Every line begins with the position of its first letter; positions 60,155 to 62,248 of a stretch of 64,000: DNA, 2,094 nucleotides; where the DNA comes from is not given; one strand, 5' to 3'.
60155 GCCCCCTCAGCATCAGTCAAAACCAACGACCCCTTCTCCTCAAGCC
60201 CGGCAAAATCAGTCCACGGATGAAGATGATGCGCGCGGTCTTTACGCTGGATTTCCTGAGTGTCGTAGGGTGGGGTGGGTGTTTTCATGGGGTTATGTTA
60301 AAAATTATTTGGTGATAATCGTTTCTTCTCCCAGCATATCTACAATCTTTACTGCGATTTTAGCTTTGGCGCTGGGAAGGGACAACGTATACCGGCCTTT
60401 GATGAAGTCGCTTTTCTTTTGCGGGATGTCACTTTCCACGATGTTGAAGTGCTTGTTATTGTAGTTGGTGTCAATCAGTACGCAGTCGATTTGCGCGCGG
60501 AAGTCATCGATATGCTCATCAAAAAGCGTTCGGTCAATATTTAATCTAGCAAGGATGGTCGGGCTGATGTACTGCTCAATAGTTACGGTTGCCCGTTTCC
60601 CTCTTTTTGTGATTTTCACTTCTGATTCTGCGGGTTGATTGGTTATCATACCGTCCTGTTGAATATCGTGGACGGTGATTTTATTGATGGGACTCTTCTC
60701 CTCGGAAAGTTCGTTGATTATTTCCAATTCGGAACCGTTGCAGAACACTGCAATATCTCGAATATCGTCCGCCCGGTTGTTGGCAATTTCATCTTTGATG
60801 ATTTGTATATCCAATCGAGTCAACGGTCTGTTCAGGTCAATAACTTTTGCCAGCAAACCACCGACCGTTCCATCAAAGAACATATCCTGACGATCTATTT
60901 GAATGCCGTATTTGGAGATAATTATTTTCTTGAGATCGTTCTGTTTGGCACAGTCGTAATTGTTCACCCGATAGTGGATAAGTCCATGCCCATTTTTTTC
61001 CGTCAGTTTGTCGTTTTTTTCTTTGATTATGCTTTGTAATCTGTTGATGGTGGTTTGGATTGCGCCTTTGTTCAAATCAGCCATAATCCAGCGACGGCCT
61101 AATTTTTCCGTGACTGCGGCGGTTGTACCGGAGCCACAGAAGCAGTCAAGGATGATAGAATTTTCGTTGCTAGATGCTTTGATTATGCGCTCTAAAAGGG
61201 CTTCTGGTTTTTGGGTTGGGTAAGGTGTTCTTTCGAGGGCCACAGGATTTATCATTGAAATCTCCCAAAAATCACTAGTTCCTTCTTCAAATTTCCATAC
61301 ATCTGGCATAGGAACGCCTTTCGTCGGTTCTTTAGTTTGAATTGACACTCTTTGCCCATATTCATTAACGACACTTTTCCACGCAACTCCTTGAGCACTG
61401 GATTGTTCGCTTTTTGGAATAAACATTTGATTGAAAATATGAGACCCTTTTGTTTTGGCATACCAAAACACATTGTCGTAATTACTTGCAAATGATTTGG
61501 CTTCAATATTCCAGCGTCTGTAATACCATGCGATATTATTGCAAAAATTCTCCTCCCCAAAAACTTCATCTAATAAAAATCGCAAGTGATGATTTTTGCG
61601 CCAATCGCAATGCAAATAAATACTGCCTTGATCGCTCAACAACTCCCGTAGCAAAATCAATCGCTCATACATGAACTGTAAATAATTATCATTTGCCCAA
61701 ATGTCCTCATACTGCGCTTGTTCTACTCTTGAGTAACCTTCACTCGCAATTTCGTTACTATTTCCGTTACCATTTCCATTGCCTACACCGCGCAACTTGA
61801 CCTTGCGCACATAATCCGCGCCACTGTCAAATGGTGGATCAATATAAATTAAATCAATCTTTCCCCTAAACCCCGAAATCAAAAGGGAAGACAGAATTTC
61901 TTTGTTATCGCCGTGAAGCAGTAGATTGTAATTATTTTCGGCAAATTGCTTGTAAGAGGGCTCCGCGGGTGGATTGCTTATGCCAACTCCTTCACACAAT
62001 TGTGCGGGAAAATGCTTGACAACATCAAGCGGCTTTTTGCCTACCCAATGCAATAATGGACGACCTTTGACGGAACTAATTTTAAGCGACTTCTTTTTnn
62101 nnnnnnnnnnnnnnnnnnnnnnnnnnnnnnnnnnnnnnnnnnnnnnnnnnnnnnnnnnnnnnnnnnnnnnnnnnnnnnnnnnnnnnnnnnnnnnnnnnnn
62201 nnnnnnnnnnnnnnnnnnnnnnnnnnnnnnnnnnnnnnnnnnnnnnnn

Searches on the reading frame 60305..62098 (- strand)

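Call 48: search_protein_families(library=pfam, proteins=[window:60305-62098:-], max_evalue=0.001)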
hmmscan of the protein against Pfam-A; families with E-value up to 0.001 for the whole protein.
window:60305-62098:- (597 aa): 2 families
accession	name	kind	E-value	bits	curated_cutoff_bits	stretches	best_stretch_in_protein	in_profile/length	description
PF01555.25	N6_N4_Mtase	-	1.3e-48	166.3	26.7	1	81-350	1-219/221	DNA methylase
PF03602.21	Cons_hypoth95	-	4.2e-05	23.7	24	0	78-96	111-129/182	Conserved hypothetical protein 95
